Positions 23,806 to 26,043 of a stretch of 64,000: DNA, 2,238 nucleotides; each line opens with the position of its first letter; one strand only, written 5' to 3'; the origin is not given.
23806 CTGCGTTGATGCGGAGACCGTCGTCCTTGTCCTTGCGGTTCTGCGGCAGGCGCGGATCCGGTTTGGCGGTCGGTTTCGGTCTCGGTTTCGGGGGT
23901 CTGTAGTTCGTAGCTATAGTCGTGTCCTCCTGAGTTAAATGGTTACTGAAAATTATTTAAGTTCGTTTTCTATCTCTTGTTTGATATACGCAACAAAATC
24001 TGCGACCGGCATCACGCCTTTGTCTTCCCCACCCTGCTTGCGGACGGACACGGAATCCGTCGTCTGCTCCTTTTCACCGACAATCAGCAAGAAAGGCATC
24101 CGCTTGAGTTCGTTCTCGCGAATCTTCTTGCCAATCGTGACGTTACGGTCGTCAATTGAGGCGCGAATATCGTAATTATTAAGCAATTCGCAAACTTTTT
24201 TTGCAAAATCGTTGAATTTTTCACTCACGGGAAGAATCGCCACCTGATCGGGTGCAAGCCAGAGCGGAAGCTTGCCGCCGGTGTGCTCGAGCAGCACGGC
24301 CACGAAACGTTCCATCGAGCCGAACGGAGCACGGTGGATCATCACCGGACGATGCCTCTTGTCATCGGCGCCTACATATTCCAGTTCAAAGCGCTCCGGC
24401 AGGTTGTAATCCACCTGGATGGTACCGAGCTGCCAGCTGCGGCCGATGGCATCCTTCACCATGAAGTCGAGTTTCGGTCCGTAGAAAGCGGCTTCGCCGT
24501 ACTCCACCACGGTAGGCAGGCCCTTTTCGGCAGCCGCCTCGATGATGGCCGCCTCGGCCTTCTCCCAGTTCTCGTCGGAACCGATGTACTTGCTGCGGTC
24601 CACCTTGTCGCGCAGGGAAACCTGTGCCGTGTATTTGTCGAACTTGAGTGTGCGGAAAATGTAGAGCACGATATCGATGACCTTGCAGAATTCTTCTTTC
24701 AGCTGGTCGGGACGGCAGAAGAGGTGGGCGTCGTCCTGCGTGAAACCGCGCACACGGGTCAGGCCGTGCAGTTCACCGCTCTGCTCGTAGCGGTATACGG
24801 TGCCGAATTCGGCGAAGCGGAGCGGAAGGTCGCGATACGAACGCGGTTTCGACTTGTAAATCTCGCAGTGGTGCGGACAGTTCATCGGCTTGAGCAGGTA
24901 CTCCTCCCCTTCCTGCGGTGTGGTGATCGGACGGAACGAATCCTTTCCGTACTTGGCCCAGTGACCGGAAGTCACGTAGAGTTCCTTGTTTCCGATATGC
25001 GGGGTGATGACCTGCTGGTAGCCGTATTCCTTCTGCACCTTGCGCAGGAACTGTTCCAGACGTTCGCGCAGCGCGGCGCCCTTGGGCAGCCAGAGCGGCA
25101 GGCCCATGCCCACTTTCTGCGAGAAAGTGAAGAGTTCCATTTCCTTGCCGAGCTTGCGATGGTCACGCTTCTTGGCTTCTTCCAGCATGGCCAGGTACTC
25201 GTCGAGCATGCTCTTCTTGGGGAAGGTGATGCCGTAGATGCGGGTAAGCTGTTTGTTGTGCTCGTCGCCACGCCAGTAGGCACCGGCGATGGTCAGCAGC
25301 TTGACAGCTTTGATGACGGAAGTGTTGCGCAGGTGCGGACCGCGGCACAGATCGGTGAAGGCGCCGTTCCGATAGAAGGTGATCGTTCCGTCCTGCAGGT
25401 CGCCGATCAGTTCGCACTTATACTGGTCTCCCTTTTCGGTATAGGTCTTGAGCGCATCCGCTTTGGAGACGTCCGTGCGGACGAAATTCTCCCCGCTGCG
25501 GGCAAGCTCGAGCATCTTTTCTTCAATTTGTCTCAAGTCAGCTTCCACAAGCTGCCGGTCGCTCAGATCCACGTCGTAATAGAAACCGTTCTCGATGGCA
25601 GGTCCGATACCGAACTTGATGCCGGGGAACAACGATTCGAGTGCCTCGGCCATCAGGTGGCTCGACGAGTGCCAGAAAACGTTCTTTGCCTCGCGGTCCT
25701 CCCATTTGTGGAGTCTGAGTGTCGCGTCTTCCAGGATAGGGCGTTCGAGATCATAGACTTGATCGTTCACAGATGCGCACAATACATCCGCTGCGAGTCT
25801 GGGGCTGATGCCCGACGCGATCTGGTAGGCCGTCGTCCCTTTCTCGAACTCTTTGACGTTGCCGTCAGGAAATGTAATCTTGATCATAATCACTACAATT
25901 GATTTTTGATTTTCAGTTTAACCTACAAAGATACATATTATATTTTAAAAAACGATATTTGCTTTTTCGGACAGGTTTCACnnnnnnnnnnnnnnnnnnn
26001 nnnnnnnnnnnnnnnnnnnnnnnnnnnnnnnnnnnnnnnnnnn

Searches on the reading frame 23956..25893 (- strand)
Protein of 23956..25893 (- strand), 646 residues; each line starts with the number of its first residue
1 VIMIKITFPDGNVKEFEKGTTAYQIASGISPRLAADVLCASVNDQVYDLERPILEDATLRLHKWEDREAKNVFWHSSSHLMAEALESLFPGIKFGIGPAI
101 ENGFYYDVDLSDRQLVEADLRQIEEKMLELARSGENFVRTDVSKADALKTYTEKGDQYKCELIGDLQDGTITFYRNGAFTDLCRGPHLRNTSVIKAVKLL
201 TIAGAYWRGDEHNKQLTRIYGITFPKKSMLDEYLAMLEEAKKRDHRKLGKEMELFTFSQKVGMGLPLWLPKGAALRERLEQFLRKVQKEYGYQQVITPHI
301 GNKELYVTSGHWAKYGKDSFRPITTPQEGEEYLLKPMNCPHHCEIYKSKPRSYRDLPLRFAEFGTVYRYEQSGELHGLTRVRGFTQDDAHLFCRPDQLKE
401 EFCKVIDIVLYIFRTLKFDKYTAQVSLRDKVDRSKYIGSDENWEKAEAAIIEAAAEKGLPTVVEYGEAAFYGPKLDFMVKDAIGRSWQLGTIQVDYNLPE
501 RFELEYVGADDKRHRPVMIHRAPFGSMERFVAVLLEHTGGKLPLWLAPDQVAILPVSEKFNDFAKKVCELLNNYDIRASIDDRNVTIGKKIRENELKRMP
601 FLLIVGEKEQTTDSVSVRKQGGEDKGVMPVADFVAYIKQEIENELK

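Call 82: find_related_loci(query=window:23956-25893:-, collection=genome_contigs, flank=500)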
Query window:23956-25893:- (646 aa) in genome_contigs; peptide patterns used: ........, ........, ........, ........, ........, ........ (x = any residue, [..] = any of these).
600 stretches matched a pattern (row limit reached: there are more); 599 encode a relative of the query (tblastn E <= 1e-3); the best 80 are kept; 80 distinct loci.
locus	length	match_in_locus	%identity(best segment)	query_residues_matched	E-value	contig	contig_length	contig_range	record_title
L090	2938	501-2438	94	1-646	0e+0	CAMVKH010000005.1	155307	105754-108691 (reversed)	MAG TPA_asm: uncultured Bacteroidales bacterium isolate SRR8387721_bin.25_metaWRAP_v1.3_MAG genome assembly, contig: ERZ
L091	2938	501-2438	94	1-646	0e+0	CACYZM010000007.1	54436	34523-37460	MAG: uncultured Bacteroidia bacterium isolate RUG12415 genome assembly, contig: RUG12415_asm_7, whole genome shotgun seq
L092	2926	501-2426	79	2-643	0e+0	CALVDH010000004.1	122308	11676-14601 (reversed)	MAG: uncultured Bacteroidales bacterium isolate BRZ_CG__bin93 genome assembly, contig: BRZ_CG__NODE_239_length_122308_co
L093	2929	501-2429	79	3-645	0e+0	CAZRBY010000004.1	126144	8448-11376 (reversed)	MAG TPA_asm: uncultured Muribaculaceae bacterium isolate SRP239243_co2_315 genome assembly, contig: NODE_98_length_12614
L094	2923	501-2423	79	3-643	0e+0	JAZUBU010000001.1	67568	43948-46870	MAG: Bacteroidales bacterium isolate T1900045316_YK20190005.MAGScoT_cleanbin_000004 SGB_6287_k141_938013, whole genome s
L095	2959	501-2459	79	1-645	0e+0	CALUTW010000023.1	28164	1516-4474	MAG: uncultured Bacteroidales bacterium isolate BRZ_KK__bin88 genome assembly, contig: BRZ_KK__NODE_2549_length_28164_co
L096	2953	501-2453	78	3-645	0e+0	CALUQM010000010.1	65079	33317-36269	MAG: uncultured Bacteroidales bacterium isolate BRZ_RL__bin66 genome assembly, contig: BRZ_RL__NODE_276_length_65079_cov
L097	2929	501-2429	78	3-645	0e+0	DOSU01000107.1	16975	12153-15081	MAG TPA_asm: Rikenellaceae bacterium isolate UBA9571 contig_3252, whole genome shotgun sequence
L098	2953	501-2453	77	3-645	0e+0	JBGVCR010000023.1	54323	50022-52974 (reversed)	MAG: Candidatus Cryptobacteroides sp. isolate fecal_MAG_456 fecal_MAG_456_contig_0023, whole genome shotgun sequence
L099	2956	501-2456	75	2-645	0e+0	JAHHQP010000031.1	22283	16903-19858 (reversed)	MAG: Bacteroidales bacterium isolate MAG007 MAG007_31, whole genome shotgun sequence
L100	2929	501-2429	77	3-646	0e+0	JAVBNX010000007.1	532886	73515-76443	MAG: Rikenellaceae bacterium isolate EPI_MAG_00093 c_000012963331, whole genome shotgun sequence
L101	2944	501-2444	77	3-646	0e+0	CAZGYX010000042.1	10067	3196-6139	MAG TPA_asm: uncultured Alistipes sp. isolate SRP199465_co2_842 genome assembly, contig: NODE_21149_length_10067_cov_27.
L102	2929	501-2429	78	3-645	0e+0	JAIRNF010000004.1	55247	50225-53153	MAG: Prevotellaceae bacterium isolate Cd354_bin17 k119_604342, whole genome shotgun sequence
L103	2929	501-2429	76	3-645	0e+0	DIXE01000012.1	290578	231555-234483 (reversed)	MAG TPA_asm: Bacteroidales bacterium UBA6088 UBA6088_contig_1750, whole genome shotgun sequence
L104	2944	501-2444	77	3-646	0e+0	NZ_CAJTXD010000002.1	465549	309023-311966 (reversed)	MAG: uncultured Alistipes sp. isolate MGBC116833, whole genome shotgun sequence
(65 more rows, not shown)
